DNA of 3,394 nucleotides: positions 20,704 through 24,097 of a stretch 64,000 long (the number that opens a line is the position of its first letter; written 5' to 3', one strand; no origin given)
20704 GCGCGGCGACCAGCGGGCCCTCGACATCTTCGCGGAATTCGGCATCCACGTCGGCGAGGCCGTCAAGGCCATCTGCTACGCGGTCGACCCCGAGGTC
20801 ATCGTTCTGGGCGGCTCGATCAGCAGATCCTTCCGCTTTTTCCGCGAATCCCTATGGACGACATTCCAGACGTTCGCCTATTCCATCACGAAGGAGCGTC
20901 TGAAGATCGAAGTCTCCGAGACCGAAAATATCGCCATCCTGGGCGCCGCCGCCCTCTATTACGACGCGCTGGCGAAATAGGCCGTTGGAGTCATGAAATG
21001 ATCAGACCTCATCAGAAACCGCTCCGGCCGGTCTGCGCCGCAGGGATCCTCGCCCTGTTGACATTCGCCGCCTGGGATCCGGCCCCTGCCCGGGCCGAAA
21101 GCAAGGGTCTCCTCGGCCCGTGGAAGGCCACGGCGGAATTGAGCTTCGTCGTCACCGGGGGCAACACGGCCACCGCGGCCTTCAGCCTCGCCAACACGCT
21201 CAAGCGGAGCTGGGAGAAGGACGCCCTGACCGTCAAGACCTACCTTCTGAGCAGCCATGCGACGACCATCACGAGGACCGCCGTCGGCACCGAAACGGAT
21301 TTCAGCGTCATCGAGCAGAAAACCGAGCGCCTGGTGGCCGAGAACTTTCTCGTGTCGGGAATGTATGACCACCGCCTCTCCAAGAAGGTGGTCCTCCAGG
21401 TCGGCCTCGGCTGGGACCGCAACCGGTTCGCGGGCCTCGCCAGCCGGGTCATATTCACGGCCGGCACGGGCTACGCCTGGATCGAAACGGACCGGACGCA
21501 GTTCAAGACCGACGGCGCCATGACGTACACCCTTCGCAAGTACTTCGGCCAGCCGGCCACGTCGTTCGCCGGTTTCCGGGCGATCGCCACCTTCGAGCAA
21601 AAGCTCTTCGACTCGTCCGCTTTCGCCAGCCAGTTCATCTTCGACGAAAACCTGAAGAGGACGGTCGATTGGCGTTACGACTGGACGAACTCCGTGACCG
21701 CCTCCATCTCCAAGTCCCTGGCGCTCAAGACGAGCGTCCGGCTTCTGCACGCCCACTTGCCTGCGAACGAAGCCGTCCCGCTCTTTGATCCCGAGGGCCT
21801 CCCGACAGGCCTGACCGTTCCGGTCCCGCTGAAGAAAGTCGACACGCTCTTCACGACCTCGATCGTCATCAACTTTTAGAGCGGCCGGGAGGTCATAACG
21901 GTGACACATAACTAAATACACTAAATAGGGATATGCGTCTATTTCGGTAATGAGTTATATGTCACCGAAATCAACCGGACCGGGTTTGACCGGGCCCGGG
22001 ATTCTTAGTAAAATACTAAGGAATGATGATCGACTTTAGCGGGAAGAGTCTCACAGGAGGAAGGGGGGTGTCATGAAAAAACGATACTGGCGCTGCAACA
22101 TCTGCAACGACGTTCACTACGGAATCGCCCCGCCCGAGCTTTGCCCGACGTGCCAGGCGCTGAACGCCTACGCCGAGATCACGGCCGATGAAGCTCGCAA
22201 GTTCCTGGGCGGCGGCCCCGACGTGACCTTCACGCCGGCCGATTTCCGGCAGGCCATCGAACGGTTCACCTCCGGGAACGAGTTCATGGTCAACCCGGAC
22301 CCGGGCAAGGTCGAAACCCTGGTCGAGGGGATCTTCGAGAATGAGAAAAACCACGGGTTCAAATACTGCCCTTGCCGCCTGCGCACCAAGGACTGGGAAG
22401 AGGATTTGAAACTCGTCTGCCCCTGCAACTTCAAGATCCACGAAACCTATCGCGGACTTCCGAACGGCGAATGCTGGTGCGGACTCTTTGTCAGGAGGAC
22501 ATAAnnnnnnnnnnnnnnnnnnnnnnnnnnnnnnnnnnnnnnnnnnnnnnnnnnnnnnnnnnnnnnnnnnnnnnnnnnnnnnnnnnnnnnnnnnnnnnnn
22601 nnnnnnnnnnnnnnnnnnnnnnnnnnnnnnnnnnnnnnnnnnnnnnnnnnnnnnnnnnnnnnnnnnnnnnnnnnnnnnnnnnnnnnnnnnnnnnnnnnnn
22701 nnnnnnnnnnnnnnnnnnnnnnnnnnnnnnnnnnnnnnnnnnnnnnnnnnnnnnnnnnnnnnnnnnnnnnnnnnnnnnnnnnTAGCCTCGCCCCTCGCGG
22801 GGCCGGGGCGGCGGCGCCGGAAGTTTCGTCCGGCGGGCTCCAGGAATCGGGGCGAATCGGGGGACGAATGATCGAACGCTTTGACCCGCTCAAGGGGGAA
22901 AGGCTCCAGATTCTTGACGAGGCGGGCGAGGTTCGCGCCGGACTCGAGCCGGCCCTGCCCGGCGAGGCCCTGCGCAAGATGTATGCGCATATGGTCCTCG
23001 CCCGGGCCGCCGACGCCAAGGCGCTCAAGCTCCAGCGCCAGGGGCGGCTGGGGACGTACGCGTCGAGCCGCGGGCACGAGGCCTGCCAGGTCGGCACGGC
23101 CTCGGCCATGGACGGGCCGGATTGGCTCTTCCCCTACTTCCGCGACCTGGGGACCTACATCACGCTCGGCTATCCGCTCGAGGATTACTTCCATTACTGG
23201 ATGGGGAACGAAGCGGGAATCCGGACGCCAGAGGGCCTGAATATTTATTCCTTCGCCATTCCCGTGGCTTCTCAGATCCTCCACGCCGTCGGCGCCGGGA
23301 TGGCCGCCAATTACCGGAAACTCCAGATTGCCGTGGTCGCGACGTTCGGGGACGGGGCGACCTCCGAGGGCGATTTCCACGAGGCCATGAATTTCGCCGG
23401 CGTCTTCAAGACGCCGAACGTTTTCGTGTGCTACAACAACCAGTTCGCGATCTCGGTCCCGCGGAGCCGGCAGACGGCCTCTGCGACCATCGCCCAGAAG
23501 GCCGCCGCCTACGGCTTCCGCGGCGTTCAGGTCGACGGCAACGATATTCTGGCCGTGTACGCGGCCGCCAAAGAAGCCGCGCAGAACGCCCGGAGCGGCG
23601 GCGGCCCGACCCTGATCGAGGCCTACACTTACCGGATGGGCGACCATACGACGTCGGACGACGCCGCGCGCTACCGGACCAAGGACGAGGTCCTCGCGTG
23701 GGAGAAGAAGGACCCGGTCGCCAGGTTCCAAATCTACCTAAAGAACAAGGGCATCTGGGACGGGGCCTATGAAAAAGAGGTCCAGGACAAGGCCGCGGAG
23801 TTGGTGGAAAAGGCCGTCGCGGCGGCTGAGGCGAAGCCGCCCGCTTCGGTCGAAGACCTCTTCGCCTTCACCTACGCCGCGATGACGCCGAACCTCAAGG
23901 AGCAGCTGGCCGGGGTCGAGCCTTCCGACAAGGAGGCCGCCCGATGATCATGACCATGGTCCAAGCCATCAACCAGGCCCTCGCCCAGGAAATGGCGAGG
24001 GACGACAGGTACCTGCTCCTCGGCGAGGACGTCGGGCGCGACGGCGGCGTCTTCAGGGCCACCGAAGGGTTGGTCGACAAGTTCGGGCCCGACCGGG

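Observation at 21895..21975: Family A element, copy 2, between DUF481 OMP gene and the rubredoxin-FTR gene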

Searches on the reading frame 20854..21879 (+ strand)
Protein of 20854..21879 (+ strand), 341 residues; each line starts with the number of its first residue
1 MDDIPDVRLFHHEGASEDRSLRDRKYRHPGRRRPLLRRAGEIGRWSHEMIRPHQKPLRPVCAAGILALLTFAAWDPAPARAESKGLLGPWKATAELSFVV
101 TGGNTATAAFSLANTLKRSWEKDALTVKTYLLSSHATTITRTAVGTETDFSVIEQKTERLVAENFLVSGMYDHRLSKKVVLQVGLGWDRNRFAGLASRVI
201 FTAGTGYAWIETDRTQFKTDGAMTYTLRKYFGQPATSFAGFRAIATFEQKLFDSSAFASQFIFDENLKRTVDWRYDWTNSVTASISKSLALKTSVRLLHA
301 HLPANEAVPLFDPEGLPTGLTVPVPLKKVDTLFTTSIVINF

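Call 10: find_encoding_contigs(protein=window:20854-21879:+, flank=10000, max_places=10)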
Protein window:20854-21879:+ (341 aa): no gene with exactly this product is on record in the collection.

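Call 11: search_protein_families(library=pfam, proteins=[window:20854-21879:+])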
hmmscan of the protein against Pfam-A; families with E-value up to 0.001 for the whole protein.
window:20854-21879:+ (341 aa): 1 family
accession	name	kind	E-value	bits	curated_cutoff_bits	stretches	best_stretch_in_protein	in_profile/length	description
PF04338.18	DUF481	-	2.5e-24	86.9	21.1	1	94-307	1-195/210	Protein of unknown function, DUF481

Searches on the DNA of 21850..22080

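Call 47: search_rna_families(source=window, start=21850, end=22080, threshold=evalue, max_evalue=1)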
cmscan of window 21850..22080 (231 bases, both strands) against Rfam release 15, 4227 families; matches with E-value up to 1: 0.
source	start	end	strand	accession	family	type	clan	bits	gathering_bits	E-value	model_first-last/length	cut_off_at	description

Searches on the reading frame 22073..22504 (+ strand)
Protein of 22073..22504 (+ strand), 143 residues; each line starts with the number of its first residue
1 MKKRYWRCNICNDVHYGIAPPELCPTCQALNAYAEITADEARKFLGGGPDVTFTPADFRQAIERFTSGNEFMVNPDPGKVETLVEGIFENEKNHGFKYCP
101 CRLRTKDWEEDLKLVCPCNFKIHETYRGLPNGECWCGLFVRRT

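Call 11: search_protein_families(library=pfam, proteins=[window:22073-22504:+])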
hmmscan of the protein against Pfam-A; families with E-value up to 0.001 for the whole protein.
window:22073-22504:+ (143 aa): 2 families
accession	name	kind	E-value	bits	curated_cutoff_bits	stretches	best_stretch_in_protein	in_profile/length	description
PF02943.20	FeThRed_B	-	5.1e-15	55.8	22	1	59-141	6-87/106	Ferredoxin thioredoxin reductase catalytic beta chain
PF21349.2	RUBY_RBDX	-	2.5e-07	30.4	26.5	1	6-29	1-24/30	Rubrerythrin, rubredoxin-like domain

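Call 13: find_encoding_contigs(protein=window:22073-22504:+, flank=10000, max_places=10)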
Protein window:22073-22504:+ (143 aa): 4 contigs read that carry it; 2 places shown.
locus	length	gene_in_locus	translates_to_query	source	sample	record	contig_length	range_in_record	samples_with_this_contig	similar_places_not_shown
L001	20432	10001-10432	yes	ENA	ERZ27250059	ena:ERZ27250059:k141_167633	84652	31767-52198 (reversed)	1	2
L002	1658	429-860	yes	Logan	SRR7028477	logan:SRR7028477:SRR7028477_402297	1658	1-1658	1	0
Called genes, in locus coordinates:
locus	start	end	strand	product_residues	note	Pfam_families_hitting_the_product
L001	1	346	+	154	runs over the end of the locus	PF09946:DUF2178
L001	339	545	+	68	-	PF12844:HTH_19 (weak), PF01381:HTH_3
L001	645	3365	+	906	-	PF00930:DPPIV_N, PF00326:Peptidase_S9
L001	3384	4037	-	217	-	PF13505:OMP_b-brl (weak), PF13568:OMP_b-brl_2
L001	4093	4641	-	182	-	PF13505:OMP_b-brl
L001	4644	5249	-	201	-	-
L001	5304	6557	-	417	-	-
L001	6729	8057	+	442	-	PF07690:MFS_1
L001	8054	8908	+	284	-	PF00480:ROK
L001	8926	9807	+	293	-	PF04338:DUF481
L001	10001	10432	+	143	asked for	PF21349:RUBY_RBDX (weak), PF02943:FeThRed_B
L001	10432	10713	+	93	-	-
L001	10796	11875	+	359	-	PF00676:E1_dh, PF00456:Transketolase_N (weak)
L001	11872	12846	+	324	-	PF02779:Transket_pyr, PF02780:Transketolase_C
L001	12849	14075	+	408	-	PF00364:Biotin_lipoyl, PF25917:BSH_RND (faint), PF25984:BSH_YknX (faint), PF25997:BSH_YhbJ, PF02817:E3_binding, PF00198:2-oxoacid_dh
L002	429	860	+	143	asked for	PF21349:RUBY_RBDX (weak), PF02943:FeThRed_B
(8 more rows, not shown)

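Call 28: find_related_loci(query=window:22073-22504:+, collection=metagenome_contigs, flank=3000)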
Query window:22073-22504:+ (143 aa) in metagenome_contigs; peptide patterns used: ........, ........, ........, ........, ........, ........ (x = any residue, [..] = any of these).
483 stretches matched a pattern; 110 encode a relative of the query (tblastn E <= 1e-3); the best 80 are kept; 80 distinct loci.
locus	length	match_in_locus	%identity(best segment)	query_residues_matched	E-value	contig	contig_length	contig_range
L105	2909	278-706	94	1-143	3e-95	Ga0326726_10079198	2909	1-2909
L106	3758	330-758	92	1-143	3e-91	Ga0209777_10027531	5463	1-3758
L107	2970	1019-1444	85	1-142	8e-87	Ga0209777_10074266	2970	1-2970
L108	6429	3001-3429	85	1-143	3e-85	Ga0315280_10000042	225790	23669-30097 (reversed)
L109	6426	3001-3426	83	1-142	5e-83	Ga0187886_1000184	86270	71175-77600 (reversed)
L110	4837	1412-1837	80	1-142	2e-82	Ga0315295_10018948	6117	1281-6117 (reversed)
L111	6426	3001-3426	82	1-142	4e-82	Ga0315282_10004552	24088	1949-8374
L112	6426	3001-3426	81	1-142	5e-82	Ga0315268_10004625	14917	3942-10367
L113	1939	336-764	78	1-143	3e-85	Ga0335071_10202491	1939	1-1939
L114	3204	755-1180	80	1-142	1e-81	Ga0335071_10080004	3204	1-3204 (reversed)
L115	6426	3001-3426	82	1-142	3e-81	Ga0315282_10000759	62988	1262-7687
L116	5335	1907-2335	81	1-143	3e-80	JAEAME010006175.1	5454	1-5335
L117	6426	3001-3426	79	1-142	3e-80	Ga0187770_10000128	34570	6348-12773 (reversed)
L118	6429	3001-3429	79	1-143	1e-79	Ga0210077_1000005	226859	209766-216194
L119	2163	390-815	77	1-142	7e-82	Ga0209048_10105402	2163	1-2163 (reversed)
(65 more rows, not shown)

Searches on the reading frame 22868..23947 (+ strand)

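Call 11: search_protein_families(library=pfam, proteins=[window:22868-23947:+])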
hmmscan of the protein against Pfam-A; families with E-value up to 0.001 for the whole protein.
window:22868-23947:+ (359 aa): 3 families
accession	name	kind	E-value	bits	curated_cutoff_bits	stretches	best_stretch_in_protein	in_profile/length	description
PF00676.26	E1_dh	-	8.7e-88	294.6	22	1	41-327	3-298/300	Dehydrogenase E1 component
PF00456.26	Transketolase_N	-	1.6e-06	27.8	22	1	156-254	147-243/334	Transketolase, thiamine diphosphate binding domain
PF13292.11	DXP_synthase_N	-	2.9e-05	23.9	21.2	1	136-197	116-177/274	1-deoxy-D-xylulose-5-phosphate synthase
